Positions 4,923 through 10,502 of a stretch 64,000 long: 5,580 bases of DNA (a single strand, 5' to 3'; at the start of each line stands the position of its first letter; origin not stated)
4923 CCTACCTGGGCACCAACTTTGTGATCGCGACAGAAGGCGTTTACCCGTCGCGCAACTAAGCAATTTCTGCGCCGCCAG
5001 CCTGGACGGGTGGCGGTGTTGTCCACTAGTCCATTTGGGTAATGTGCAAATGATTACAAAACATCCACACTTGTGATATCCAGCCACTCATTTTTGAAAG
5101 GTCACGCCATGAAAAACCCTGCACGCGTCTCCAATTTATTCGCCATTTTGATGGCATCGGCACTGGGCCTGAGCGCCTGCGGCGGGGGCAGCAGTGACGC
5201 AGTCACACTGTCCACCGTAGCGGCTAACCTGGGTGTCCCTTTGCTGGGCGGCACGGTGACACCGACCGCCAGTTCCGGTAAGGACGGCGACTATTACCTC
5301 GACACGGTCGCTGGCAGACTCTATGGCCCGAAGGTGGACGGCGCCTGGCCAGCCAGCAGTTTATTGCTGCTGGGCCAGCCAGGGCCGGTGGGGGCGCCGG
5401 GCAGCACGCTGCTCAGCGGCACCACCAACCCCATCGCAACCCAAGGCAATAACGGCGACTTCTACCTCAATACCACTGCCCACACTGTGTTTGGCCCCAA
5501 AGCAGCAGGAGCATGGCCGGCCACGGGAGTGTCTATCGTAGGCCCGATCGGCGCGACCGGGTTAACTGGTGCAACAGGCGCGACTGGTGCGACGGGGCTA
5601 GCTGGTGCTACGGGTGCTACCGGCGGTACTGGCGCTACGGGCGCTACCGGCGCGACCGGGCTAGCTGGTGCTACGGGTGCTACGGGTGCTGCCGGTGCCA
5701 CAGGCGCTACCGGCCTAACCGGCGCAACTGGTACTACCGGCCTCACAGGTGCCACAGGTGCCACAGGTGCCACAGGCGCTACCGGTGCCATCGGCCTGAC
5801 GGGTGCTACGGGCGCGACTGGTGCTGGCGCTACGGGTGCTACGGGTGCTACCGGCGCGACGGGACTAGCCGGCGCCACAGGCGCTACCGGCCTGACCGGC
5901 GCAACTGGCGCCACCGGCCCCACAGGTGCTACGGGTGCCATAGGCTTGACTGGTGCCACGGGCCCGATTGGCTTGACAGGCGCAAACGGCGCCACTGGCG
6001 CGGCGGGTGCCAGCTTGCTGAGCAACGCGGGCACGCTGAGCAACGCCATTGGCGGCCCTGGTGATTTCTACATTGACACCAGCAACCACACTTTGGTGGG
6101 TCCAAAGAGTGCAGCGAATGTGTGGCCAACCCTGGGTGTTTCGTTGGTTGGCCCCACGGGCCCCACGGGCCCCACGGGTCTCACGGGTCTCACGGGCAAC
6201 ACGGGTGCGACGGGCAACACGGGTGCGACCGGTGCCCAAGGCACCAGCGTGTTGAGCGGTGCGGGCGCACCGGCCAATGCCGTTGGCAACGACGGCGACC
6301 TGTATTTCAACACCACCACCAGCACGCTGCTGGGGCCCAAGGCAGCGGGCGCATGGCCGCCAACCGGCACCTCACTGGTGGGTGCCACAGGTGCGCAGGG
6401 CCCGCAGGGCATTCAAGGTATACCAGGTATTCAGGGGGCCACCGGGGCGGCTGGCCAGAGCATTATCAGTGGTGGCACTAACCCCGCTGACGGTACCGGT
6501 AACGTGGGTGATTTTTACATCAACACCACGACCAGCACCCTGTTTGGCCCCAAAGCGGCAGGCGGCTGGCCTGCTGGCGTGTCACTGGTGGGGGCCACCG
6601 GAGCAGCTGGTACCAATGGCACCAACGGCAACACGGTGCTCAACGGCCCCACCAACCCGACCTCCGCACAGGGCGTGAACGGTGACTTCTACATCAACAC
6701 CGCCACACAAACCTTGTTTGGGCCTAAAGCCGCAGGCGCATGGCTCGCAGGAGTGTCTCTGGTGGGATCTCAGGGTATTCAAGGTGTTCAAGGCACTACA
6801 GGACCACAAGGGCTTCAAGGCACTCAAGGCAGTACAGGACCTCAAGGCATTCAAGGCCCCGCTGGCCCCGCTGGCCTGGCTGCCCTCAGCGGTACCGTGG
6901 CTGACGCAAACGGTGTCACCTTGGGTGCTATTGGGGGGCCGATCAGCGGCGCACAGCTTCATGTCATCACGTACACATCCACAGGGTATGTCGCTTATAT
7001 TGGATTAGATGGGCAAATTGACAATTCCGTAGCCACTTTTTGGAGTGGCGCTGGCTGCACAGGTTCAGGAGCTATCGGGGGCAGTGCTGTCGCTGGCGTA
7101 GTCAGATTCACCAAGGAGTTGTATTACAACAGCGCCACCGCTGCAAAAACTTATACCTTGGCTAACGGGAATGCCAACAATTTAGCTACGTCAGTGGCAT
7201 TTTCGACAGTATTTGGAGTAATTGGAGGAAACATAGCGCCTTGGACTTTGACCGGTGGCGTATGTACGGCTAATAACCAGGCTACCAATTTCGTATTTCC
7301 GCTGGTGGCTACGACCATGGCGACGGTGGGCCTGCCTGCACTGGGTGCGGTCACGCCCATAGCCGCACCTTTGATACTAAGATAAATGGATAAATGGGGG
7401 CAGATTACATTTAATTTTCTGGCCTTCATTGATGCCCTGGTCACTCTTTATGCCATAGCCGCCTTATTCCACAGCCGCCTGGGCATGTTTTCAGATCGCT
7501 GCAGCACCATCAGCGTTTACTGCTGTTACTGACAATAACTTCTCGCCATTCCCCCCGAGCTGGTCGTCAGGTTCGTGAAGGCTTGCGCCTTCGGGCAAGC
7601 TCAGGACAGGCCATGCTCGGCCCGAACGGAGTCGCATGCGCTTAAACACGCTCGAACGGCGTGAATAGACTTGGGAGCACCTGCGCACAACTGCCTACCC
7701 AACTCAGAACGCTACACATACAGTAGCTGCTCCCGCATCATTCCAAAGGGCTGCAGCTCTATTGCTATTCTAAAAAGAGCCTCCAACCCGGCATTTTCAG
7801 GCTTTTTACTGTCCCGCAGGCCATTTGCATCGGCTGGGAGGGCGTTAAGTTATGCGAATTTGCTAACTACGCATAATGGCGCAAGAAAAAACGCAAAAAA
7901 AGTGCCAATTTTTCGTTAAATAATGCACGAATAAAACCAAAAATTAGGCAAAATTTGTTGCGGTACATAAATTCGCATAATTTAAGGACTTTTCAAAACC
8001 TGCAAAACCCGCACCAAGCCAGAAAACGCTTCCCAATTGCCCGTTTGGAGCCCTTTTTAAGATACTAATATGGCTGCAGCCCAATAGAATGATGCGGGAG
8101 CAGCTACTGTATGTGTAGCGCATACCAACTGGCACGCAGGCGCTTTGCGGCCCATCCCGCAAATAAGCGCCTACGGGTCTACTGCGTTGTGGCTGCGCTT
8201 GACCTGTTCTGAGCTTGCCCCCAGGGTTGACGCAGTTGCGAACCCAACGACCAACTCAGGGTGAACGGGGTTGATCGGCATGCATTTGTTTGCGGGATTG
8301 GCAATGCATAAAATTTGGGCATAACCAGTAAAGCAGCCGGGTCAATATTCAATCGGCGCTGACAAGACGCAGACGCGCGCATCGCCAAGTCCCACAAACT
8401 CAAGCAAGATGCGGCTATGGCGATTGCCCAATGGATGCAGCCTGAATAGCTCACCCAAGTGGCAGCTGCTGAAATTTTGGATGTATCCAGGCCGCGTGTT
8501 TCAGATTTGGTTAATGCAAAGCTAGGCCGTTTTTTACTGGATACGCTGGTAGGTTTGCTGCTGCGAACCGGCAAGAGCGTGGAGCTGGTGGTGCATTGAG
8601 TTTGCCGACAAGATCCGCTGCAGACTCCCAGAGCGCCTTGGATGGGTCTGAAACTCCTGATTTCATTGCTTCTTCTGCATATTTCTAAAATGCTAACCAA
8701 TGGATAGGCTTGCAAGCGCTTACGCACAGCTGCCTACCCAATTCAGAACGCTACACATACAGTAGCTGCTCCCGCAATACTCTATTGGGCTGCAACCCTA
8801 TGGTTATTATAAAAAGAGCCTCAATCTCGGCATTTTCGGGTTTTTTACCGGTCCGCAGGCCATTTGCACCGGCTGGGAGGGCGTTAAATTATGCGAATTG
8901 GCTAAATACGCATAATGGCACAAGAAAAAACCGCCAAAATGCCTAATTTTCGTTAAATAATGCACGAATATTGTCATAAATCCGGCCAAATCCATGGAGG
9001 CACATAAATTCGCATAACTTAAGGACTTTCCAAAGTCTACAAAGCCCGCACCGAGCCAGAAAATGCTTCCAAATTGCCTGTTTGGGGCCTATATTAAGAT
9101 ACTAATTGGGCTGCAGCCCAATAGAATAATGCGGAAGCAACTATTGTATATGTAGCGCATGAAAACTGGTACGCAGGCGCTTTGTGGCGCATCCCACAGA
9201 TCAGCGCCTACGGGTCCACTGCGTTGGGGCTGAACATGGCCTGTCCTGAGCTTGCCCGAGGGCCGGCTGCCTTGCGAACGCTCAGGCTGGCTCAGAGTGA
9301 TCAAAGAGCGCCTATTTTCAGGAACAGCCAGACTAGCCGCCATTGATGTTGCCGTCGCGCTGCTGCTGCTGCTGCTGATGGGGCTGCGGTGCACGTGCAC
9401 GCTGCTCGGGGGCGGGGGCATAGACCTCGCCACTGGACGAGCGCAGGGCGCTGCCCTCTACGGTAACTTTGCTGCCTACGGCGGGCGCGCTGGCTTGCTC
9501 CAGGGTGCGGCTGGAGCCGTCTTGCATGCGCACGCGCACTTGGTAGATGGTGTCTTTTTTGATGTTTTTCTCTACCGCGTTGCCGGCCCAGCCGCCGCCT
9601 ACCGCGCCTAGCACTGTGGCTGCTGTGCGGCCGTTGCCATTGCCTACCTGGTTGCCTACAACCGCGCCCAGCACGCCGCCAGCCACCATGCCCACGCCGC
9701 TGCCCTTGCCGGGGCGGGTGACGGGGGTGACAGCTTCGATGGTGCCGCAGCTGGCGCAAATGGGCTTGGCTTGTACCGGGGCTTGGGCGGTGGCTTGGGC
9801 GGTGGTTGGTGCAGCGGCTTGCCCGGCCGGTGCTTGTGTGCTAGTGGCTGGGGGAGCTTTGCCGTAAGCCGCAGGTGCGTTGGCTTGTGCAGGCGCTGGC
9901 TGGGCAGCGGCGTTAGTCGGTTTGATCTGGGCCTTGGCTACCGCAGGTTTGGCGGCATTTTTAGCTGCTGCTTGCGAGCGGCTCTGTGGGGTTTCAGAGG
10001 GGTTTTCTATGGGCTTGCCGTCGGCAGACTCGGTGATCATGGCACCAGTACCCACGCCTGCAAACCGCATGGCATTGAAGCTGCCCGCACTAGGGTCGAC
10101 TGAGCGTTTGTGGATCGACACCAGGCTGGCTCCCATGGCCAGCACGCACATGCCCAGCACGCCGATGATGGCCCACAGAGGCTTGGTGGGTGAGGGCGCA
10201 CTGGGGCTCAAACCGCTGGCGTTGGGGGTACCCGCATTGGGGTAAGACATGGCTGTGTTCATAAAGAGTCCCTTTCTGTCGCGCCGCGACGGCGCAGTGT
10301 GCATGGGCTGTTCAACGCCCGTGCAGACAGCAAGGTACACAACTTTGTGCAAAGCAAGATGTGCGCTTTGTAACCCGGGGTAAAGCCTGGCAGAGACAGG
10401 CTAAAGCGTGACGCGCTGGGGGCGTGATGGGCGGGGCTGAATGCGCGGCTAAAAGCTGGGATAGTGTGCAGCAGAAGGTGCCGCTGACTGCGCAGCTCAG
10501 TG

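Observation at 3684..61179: Family-1: a dispersed ~35-50 bp imperfect palindrome with at least 15 copies in 64 kb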

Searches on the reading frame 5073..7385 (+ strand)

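Call 10: search_protein_families(library=pfam, proteins=[window:5073-7385:+])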
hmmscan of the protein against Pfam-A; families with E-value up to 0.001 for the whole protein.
window:5073-7385:+ (770 aa): 1 family
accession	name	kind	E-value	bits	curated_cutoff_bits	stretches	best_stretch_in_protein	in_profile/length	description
PF01391.23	Collagen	-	2.6e-35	120.4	27.2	5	255-312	1-58/60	Collagen triple helix repeat (20 copies)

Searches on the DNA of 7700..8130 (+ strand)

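Call 30: search_dna_similar(query=window:7700-8130:+, collection=plasmids, mode=distant, max_evalue=0.001, max_rows=30)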
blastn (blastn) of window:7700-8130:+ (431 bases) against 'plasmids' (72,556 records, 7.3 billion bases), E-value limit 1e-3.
No match.

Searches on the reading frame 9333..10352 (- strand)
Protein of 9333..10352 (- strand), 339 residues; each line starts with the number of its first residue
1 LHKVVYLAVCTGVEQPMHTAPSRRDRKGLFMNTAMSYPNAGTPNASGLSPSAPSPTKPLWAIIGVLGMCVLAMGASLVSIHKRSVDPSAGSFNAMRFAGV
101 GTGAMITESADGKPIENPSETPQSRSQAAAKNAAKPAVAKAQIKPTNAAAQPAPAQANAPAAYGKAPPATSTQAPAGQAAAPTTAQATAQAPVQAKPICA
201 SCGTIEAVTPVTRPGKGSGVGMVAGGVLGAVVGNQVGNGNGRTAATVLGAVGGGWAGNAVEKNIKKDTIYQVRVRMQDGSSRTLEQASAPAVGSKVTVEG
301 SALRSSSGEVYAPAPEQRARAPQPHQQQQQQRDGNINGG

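Call 10: search_protein_families(library=pfam, proteins=[window:9333-10352:-])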
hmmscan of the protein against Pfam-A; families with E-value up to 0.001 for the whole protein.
window:9333-10352:- (339 aa): 2 families
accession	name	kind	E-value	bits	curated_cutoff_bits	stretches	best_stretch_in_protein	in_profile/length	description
PF05433.20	Rick_17kDa_Anti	-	2.2e-08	34.3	24.2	1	221-260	2-42/43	Glycine zipper 2TM domain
PF13488.11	Gly-zipper_Omp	-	4.6e-05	23.7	25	1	220-263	1-45/46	Glycine zipper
